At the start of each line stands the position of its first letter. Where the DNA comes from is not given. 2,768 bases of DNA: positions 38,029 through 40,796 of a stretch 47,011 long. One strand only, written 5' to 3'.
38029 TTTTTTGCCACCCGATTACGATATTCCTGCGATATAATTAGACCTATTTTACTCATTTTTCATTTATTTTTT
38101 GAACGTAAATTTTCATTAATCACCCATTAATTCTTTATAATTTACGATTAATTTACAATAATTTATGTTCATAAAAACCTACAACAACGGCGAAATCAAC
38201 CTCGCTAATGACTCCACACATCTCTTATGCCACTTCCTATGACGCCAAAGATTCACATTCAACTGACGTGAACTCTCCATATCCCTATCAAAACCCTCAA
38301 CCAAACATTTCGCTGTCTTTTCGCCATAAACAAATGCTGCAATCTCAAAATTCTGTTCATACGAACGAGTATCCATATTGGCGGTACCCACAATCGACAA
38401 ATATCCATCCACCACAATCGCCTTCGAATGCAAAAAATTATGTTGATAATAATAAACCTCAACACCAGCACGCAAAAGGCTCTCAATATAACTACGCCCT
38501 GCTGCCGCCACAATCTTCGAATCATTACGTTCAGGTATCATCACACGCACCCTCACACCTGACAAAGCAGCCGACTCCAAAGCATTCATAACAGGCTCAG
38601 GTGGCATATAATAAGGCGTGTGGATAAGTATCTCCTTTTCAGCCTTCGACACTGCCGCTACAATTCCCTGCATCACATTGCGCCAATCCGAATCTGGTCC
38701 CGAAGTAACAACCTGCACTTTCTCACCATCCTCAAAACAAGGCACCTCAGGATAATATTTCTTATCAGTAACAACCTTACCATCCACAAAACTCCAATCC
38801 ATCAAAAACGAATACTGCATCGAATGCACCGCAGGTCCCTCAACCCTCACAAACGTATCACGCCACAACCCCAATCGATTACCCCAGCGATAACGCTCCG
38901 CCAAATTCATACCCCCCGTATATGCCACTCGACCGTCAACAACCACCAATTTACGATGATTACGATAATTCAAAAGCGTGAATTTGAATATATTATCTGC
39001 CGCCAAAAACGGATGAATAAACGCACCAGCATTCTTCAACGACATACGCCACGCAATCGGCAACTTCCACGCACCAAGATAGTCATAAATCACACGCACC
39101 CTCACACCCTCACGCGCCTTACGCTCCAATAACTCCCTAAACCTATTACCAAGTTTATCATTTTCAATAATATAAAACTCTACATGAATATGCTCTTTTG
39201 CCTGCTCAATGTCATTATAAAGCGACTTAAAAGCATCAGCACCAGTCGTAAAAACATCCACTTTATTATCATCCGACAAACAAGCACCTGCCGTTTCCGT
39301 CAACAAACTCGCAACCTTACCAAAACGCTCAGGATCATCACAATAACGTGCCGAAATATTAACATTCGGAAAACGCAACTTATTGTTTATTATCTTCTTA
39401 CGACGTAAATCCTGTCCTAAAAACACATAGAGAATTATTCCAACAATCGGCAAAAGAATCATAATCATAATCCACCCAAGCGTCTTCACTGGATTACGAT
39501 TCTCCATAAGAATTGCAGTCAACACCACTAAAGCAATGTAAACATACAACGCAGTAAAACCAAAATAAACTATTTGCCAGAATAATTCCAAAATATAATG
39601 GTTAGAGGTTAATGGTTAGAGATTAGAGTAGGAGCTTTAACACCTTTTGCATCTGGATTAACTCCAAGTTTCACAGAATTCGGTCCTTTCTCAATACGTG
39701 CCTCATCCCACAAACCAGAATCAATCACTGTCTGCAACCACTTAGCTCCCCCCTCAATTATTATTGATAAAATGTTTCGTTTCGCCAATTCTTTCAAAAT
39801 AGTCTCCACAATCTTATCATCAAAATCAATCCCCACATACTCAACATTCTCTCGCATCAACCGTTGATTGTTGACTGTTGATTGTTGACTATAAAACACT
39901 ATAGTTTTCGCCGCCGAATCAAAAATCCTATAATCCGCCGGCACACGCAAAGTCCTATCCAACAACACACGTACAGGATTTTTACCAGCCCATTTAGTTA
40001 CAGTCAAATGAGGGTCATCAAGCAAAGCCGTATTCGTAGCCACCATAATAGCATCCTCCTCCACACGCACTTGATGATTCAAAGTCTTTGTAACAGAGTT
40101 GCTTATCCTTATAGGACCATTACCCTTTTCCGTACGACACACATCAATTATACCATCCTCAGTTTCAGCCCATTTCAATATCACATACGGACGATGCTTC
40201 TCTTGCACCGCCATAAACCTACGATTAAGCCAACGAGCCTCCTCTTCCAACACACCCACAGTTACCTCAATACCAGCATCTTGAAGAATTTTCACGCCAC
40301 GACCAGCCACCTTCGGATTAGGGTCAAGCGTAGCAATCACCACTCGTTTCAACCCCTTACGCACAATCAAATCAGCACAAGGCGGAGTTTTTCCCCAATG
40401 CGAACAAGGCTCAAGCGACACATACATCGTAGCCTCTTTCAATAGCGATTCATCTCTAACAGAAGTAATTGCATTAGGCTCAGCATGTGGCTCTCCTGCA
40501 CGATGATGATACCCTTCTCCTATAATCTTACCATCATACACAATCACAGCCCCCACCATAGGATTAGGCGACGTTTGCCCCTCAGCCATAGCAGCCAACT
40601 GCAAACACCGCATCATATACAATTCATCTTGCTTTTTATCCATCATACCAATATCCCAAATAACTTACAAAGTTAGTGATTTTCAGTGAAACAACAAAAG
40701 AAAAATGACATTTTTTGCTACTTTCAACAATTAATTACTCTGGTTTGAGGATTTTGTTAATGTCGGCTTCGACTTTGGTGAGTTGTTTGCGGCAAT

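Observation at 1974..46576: Dispersed, co-oriented modular repeat family built from tandem 7-nt and 9-nt units (at least 26 loci in 47 kb)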

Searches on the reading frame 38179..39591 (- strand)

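Call 7: search_protein_families(library=pfam, proteins=[window:38179-39591:-])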
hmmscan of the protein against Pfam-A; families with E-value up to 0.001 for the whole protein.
window:38179-39591:- (470 aa): 3 families
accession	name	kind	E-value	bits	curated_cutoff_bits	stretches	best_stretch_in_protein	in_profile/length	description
PF13091.12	PLDc_2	-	1.6e-42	144.9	27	2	311-437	2-131/132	PLD-like domain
PF00614.28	PLDc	-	2.5e-18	65.6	21.9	2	208-234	2-28/28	Phospholipase D Active site motif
PF13396.11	PLDc_N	-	4.3e-10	39.8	23.3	1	20-60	3-42/42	Phospholipase_D-nuclease N-terminal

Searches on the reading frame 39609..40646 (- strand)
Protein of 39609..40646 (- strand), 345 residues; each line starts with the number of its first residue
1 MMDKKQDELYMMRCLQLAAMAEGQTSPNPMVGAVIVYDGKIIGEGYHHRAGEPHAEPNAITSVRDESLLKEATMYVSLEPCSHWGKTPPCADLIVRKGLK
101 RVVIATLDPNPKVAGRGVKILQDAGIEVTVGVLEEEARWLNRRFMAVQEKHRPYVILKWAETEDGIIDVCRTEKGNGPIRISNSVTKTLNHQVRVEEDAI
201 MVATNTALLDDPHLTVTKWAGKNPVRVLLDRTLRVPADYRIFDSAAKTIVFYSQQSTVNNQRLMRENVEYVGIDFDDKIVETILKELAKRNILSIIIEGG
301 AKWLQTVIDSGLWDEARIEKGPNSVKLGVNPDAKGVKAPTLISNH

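Call 7: search_protein_families(library=pfam, proteins=[window:39609-40646:-])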
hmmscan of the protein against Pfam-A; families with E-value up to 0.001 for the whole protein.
window:39609-40646:- (345 aa): 4 families
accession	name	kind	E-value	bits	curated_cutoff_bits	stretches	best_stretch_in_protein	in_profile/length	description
PF01872.23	RibD_C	-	3.5e-26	92.7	24.1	1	153-319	1-159/197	RibD C-terminal domain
PF00383.29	dCMP_cyt_deam_1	-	4.9e-20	71.8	25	1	5-105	2-101/102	Cytidine and deoxycytidylate deaminase zinc-binding region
PF14437.12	MafB19-deam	-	1.3e-11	45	27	1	10-117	6-112/142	MafB19-like deaminase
PF18785.7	Inv-AAD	-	0.00017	21.9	26.5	1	40-130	11-116/129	Invertebrate-AID/APOBEC-deaminase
